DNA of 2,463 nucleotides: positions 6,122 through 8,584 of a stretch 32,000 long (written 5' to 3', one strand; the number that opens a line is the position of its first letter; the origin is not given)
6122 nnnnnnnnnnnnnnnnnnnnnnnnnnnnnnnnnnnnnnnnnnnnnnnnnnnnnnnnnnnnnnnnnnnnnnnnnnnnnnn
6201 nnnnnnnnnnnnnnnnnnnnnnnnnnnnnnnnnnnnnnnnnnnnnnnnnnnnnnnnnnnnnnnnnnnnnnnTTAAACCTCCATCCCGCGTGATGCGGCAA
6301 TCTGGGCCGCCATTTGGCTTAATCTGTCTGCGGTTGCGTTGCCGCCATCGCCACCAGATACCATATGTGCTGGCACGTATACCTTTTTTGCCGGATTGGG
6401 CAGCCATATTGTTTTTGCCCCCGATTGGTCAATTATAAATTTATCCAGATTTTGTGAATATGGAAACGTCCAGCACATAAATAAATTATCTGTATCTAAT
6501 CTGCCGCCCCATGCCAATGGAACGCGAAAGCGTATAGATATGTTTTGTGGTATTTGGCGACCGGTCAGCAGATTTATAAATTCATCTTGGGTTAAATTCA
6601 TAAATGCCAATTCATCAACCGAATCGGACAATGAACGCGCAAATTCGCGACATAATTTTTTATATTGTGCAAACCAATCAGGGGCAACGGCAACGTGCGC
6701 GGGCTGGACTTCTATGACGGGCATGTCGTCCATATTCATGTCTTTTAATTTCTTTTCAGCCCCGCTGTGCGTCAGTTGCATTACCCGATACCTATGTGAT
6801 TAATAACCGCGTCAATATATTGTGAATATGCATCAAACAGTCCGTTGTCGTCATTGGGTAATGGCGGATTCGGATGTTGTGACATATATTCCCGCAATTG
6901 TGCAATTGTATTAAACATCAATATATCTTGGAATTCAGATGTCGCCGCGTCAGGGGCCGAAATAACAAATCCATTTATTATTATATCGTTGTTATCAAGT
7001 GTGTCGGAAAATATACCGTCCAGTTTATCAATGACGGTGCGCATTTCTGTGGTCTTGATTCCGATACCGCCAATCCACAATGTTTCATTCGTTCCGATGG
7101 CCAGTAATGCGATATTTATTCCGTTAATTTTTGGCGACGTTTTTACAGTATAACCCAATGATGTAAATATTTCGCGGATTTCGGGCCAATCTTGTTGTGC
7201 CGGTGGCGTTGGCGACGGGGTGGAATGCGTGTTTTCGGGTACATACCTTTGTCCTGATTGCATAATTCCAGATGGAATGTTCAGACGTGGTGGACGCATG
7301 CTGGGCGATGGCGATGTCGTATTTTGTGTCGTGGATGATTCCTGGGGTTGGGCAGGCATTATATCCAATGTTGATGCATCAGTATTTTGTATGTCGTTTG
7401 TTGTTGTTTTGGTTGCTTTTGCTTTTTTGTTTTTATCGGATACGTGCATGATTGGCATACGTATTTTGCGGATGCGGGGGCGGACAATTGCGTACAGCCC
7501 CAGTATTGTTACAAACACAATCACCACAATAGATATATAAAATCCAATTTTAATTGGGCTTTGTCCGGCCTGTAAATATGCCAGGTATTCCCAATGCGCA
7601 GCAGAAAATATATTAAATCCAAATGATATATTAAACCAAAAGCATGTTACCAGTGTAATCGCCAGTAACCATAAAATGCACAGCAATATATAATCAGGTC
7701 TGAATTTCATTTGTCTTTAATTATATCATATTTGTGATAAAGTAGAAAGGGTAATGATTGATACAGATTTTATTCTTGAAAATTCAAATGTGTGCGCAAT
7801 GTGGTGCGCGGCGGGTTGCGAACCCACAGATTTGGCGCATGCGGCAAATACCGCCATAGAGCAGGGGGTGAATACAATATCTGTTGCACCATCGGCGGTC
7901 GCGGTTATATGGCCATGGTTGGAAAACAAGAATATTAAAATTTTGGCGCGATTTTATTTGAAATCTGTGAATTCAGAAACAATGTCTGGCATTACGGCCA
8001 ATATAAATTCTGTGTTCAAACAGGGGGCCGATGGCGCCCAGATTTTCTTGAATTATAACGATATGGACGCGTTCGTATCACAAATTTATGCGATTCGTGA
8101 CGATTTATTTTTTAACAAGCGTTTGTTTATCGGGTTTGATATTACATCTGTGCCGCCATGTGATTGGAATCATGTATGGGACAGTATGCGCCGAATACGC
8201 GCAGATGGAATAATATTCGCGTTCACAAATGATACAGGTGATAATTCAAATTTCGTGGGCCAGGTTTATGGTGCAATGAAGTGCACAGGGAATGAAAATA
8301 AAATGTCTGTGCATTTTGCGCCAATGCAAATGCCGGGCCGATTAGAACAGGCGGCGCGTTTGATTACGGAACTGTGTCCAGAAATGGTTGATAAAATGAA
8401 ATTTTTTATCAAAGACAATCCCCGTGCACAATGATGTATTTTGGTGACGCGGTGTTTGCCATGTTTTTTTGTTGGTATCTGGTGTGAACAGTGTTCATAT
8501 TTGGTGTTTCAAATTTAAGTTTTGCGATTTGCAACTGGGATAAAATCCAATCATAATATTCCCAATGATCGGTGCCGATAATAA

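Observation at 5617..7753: Uncharacterised, translationally coupled four-gene operon resembling a toxin/immunity module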

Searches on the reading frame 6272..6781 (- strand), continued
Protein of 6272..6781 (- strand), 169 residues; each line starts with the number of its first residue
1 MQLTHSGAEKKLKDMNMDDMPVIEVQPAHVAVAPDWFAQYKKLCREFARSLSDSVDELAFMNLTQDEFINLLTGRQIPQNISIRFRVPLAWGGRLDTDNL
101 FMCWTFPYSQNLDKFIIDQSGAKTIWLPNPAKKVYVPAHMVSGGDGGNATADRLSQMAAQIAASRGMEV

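Call 100: search_protein_families(library=pfam, proteins=[L101:6359-7417:+, L101:7430-7933:+, L100:6383-7417:+, P0284, P0276, L099:5458-5892:+, L099:1329-2453:+, L095:6381-7430:+], max_evalue=0.1)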
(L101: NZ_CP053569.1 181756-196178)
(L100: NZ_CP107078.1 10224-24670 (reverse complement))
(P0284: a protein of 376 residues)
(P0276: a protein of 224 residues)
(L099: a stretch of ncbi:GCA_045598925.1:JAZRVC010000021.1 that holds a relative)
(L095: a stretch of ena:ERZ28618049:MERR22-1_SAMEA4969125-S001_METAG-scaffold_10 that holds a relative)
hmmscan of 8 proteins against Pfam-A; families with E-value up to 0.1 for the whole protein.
L101:6359-7417:+ (353 aa): 2 families
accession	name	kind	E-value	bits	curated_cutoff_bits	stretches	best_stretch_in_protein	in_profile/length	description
PF01844.29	HNH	-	5.4e-06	26.9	21.4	1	288-311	13-36/47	HNH endonuclease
PF13392.12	HNH_3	-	0.024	14.7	24.8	1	280-311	10-39/46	HNH endonuclease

L101:7430-7933:+ (168 aa): 1 family
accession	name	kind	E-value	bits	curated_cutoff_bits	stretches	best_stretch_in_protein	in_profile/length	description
PF20364.3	DUF6659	-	0.062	13.9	27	1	96-131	3-37/131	Family of unknown function (DUF6659)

L100:6383-7417:+ (345 aa): 3 families
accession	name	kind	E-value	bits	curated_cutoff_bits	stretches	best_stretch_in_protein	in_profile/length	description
PF01844.29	HNH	-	5.8e-05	23.6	21.4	1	280-303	13-36/47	HNH endonuclease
PF13392.12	HNH_3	-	0.043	13.9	24.8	0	272-286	10-24/46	HNH endonuclease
PF25709.1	crAss_PVA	-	0.076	13.4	27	0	132-161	50-79/105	Portal vertex auxiliary protein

P0284 (376 aa): 0 families

P0276 (224 aa): 0 families

L099:5458-5892:+ (145 aa): 2 families
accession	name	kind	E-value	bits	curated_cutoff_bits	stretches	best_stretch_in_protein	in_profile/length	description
PF09346.15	SMI1_KNR4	-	0.033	15.2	25.4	1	38-106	15-89/125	SMI1 / KNR4 family (SUKH-1)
PF14568.11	SUKH_6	-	0.082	13.9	27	0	38-86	12-60/119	SMI1-KNR4 cell-wall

L099:1329-2453:+ (375 aa): 1 family
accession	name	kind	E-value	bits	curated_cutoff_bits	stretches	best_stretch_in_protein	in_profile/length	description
PF25725.1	crAss_CARG1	-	0.0086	16.6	27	1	91-128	70-106/133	Crassvirus cargo protein 1 domain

L095:6381-7430:+ (350 aa): 0 families

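Call 101: search_protein_families(library=ncbifam, proteins=[L095:11132-11563:+, L099:5458-5892:+, L090:6994-7437:+, L006:8521-8940:+, L097:10600-11031:+, L093:1179-1595:+, L101:7430-7933:+, P0284, L101:6359-7417:+], max_evalue=0.1)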
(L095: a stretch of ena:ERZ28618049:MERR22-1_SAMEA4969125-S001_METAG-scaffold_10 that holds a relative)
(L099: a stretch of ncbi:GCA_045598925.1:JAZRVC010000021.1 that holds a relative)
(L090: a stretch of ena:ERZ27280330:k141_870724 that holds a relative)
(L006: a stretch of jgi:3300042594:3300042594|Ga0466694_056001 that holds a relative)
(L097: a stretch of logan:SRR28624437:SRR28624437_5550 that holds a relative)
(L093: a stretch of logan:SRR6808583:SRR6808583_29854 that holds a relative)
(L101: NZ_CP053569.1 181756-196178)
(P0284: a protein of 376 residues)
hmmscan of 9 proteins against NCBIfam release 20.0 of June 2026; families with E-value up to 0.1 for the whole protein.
L095:11132-11563:+ (144 aa): 1 family
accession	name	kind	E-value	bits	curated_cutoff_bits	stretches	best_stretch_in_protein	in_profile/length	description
NF038335.1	YPO0640_fam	subfamily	1.4e-17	64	55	1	6-140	9-146/150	YrhA family protein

L099:5458-5892:+ (145 aa): 1 family
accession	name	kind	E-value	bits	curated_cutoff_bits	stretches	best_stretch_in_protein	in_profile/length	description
NF038335.1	YPO0640_fam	subfamily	1.7e-12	47.4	55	1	15-137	17-142/150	YrhA family protein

L090:6994-7437:+ (148 aa): 1 family
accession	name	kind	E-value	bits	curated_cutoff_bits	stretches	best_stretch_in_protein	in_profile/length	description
NF038335.1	YPO0640_fam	subfamily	1.6e-15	57.3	55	1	5-147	7-148/150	YrhA family protein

L006:8521-8940:+ (140 aa): 0 families

L097:10600-11031:+ (144 aa): 1 family
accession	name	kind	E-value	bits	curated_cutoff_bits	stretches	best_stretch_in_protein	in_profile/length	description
NF038335.1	YPO0640_fam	subfamily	1.2e-09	38.2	55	1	5-110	6-113/150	YrhA family protein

L093:1179-1595:+ (139 aa): 1 family
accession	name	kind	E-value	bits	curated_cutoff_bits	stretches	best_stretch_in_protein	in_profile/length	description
NF038335.1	YPO0640_fam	subfamily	5.6e-13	49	55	1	9-138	10-142/150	YrhA family protein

L101:7430-7933:+ (168 aa): 1 family
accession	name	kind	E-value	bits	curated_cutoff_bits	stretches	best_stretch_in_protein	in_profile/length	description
NF038335.1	YPO0640_fam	subfamily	1.4e-36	125.6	55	1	5-167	2-149/150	YrhA family protein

P0284 (376 aa): 0 families

L101:6359-7417:+ (353 aa): 0 families

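Call 108: get_annotated_region(hit=H1, flank=6000)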
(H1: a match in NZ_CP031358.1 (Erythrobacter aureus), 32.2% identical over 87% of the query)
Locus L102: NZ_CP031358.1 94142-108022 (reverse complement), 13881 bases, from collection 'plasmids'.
description: Erythrobacter aureus strain YH-07 plasmid unnamed, complete sequence
organism: Erythrobacter aureus (NCBI taxid 2182384)
taxonomy: Bacteria; Pseudomonadota; Alphaproteobacteria; Sphingomonadales; Erythrobacteraceae; Erythrobacter; Erythrobacter aureus
host: -; source: marine sediment; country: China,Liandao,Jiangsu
typing (MOB-suite, as given by PLSDB): non-mobilizable
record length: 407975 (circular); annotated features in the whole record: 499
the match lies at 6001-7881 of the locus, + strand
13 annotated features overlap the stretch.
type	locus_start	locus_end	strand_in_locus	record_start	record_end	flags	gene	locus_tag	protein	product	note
CDS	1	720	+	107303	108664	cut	-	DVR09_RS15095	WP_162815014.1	hypothetical protein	-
CDS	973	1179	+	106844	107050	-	-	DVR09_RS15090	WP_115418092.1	hypothetical protein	-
CDS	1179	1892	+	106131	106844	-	-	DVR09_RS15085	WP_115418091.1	VirB8/TrbF family protein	-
CDS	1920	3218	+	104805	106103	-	-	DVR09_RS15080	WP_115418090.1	TrbG/VirB9 family P-type conjugative transfer protein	-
CDS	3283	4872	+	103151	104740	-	-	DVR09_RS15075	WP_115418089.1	TrbI/VirB10 family protein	-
CDS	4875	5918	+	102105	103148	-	-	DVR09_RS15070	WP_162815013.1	ATPase, T2SS/T4P/T4SS family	-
CDS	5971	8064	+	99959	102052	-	-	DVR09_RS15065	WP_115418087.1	type IV secretory system conjugative DNA transfer family protein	-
CDS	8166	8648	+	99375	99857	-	-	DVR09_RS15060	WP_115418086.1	hypothetical protein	-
CDS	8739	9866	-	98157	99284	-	-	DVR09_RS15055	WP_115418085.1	hypothetical protein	-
CDS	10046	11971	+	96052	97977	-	topB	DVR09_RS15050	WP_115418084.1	DNA topoisomerase III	GO:0006265 - DNA topological change [Evidence IEA]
CDS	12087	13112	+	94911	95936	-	-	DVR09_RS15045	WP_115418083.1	Rad52/Rad22 family DNA repair protein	-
CDS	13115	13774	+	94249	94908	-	-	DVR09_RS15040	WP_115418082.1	hypothetical protein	-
CDS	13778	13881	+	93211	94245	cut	-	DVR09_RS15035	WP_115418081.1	CHC2 zinc finger domain-containing protein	GO:0006260 - DNA replication [Evidence IEA]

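Call 109: get_annotated_region(hit=H2, flank=6000)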
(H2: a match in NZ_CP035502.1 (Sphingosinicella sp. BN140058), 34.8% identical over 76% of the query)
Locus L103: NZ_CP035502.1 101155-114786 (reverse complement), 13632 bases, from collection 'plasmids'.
description: Sphingosinicella sp. BN140058 plasmid p1, complete sequence
organism: Sphingosinicella sp. BN140058 (NCBI taxid 1892855)
taxonomy: Bacteria; Pseudomonadota; Alphaproteobacteria; Sphingomonadales; Sphingosinicellaceae; Sphingosinicella; Sphingosinicella sp. BN140058
host: -; source: Cell culture,soil; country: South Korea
typing (MOB-suite, as given by PLSDB): mobilizable; relaxase MOBQ
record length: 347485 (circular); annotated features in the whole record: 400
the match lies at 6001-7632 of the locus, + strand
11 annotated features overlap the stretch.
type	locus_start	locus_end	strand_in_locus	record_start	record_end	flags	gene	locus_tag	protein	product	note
CDS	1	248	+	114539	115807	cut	-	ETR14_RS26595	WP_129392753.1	hypothetical protein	-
CDS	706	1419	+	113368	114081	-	-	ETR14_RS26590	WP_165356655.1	type IV secretion system protein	-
CDS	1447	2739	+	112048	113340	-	-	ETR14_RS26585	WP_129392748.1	TrbG/VirB9 family P-type conjugative transfer protein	-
CDS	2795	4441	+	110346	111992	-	-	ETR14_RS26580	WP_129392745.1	TrbI/VirB10 family protein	-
CDS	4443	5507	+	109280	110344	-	-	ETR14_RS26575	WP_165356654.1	ATPase, T2SS/T4P/T4SS family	-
CDS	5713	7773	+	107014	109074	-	-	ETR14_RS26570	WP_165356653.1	type IV secretory system conjugative DNA transfer family protein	-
CDS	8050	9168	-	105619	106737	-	-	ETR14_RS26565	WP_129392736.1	hypothetical protein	-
CDS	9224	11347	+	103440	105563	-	-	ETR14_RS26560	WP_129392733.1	DNA topoisomerase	GO:0006265 - DNA topological change [Evidence IEA]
CDS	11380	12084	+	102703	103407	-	-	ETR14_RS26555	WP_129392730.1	hypothetical protein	-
CDS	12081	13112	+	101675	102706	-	-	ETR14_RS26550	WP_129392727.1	CHC2 zinc finger domain-containing protein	GO:0006260 - DNA replication [Evidence IEA]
CDS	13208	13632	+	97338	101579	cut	-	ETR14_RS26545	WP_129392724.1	hypothetical protein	-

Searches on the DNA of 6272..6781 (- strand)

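Call 106: search_dna_similar(query=L101:6900-7936:+, collection=ecoli_genomes, mode=distant, max_rows=12, rows=spread)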
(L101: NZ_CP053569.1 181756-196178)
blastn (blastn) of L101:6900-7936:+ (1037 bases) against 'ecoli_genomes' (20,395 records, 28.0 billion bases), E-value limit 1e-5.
Records with a match: 12; places in all: 12; records where one place covers at least 80% of the query: 12.
Genomes with a match: 12 of 5426; with a place that covers at least 80% of the query: 12. Places per genome that has any: lowest 1, median 1, highest 1. On chromosomes: 1 places; on plasmids: 11.
Best place of each record, by identity: >=99% 10; 95-99% 1; 60-80% 1.
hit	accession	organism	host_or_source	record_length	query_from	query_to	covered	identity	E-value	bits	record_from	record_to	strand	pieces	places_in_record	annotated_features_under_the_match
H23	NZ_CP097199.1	Escherichia coli strain 2-1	pig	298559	1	1037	100%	99.1%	0e+0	1830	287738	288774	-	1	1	HNH endonuclease signature motif containing protein | YrhA family protein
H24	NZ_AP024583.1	Escherichia coli strain Ec387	Sus scrofa domesticus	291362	1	1037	100%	99.1%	0e+0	1830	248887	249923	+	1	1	HNH endonuclease signature motif containing protein | YrhA family protein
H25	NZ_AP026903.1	Escherichia coli strain MY504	Canis lupus familiaris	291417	1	1037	100%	99.1%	0e+0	1830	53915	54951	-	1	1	HNH endonuclease signature motif containing protein | YrhA family protein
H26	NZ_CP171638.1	Escherichia coli strain TC24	Bos taurus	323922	1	1037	100%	99.1%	0e+0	1830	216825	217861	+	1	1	HNH endonuclease signature motif containing protein | YrhA family protein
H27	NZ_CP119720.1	Escherichia coli strain IZSBS22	missing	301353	1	1037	100%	99.1%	0e+0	1830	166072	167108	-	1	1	HNH endonuclease signature motif containing protein | YrhA family protein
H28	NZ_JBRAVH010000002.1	Escherichia coli strain 22AR0118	Homo sapiens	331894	1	1037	100%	99.1%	0e+0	1830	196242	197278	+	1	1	HNH endonuclease signature motif containing protein | YrhA family protein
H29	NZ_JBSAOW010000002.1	Escherichia coli strain 21AR0133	Homo sapiens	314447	1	1037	100%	99.1%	0e+0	1830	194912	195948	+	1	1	HNH endonuclease signature motif containing protein | YrhA family protein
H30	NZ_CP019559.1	Escherichia coli strain KSC207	porcine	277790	1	1037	100%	99.0%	0e+0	1826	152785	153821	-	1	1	HNH endonuclease signature motif containing protein | YrhA family protein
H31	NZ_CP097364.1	Escherichia coli strain AGR6137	water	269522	1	1037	100%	99.0%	0e+0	1826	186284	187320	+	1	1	HNH endonuclease signature motif containing protein | YrhA family protein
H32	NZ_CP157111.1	Escherichia coli strain UTME-9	Sus scrofa domesticus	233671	1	1037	100%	99.0%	0e+0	1826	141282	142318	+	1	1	HNH endonuclease signature motif containing protein | YrhA family protein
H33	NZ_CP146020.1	Escherichia coli strain ECO8855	Homo sapiens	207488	1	1037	100%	98.5%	0e+0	1799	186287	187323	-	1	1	HNH endonuclease signature motif containing protein | YrhA family protein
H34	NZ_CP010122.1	Escherichia coli strain C5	cow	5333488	15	982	93%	68.0%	1e-88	336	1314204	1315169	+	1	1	HNH endonuclease signature motif containing protein | YrhA family protein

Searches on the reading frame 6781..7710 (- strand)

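Call 3: search_protein_families(library=pfam, proteins=[window:6781-7710:-], max_evalue=1)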
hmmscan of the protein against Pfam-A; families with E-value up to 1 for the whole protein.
window:6781-7710:- (309 aa): 3 families
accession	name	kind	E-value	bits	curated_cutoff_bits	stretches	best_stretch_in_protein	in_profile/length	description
PF15052.11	TMEM169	-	0.033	14.8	27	1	9-92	19-101/131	TMEM169 protein family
PF17082.10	Spc29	-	0.049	13.9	31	0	82-118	202-238/245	Spindle Pole Component 29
PF21826.1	DUF6887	-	0.23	12.2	24.2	0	268-295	8-29/62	Family of unknown function (DUF6887)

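Call 4: search_protein_families(library=ncbifam, proteins=[window:6781-7710:-], max_evalue=1)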
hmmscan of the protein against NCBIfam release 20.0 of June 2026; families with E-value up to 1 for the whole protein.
window:6781-7710:- (309 aa): 3 families
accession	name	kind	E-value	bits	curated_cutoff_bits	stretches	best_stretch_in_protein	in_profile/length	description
NF050813.1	CellDivFtsNCaul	equivalog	0.07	13.3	300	1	49-161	27-137/268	cell division protein FtsN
NF033218.1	anchor_AmaP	equivalog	0.14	12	55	1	12-96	8-86/166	alkaline shock response membrane anchor protein AmaP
NF011512.0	PRK14950.1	equivalog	0.16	11.1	593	1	74-194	354-455/585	DNA polymerase III subunits gamma and tau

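Call 5: search_protein_families(library=padloc, proteins=[window:6781-7710:-], max_evalue=1)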
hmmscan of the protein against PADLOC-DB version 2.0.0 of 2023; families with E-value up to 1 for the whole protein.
window:6781-7710:- (309 aa): 0 families

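Call 6: search_protein_families(library=phrogs, proteins=[window:6781-7710:-], max_evalue=1)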
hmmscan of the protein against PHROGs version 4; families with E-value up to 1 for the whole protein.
window:6781-7710:- (309 aa): 3 families
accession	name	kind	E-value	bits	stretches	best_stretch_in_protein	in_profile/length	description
phrog_31882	-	unknown function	0.0075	16.5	1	29-133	85-178/291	-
phrog_944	-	moron, auxiliary metabolic gene and host takeover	0.042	14.5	1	9-98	119-201/235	membrane protein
phrog_30157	-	unknown function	0.59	11.2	0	20-96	17-91/103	-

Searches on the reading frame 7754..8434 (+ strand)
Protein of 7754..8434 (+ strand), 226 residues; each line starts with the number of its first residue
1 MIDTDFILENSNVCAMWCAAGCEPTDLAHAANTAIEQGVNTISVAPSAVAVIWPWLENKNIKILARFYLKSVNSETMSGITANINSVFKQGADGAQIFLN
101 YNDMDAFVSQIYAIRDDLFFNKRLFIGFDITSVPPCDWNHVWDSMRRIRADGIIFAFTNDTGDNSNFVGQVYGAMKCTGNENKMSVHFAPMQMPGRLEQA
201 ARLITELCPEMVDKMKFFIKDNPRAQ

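Call 3: search_protein_families(library=pfam, proteins=[window:7754-8434:+], max_evalue=1)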
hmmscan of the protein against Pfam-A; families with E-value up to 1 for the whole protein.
window:7754-8434:+ (226 aa): 0 families

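Call 4: search_protein_families(library=ncbifam, proteins=[window:7754-8434:+], max_evalue=1)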
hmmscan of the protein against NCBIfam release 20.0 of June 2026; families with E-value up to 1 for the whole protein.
window:7754-8434:+ (226 aa): 0 families

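Call 5: search_protein_families(library=padloc, proteins=[window:7754-8434:+], max_evalue=1)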
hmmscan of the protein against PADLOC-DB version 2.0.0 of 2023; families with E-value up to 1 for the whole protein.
window:7754-8434:+ (226 aa): 0 families

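Call 6: search_protein_families(library=phrogs, proteins=[window:7754-8434:+], max_evalue=1)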
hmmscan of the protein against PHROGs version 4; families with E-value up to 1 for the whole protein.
window:7754-8434:+ (226 aa): 0 families

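Call 82: search_solved_structures(query=A6, max_evalue=10, show_alignments=1)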
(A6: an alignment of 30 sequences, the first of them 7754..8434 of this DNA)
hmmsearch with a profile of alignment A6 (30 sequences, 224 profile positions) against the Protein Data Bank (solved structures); distinct sequences matched with E-value up to 10: 0.

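Call 83: search_protein_families(library=pfam, alignment_id=A6, max_evalue=1)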
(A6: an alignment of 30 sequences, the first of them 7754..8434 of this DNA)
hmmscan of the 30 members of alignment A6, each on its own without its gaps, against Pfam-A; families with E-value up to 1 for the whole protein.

A. member 1, window:7754-8434:+ (226 aa): 0 families

B. families by the number of members that match (of 30 scanned): 12 families
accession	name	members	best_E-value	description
PF04109.21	ATG9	2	0.086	Autophagy protein ATG9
PF03722.19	Hemocyanin_N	1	0.017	Hemocyanin, all-alpha domain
PF14434.11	Imm6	1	0.054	Immunity protein Imm6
PF18121.7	TFA2_Winged_2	1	0.062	TFA2 Winged helix domain 2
PF22027.1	NS3_helicase_C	1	0.073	NS3 RNA helicase, C-terminal helical domain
PF19025.5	DUF5751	1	0.088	Family of unknown function (DUF5751)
PF25101.1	Spectrin_7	1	0.096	Animal spectrin repeats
PF23621.1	BP74_N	1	0.11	BP74 N-terminal domain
PF10792.14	DUF2605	1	0.14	Protein of unknown function (DUF2605)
PF16922.11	SLD5_C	1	0.14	DNA replication complex GINS protein SLD5 C-terminus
PF18669.6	Trp_ring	1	0.18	Trimeric autotransporter adhesin Trp ring domain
PF13134.11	DUF3948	1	0.4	Protein of unknown function (DUF3948)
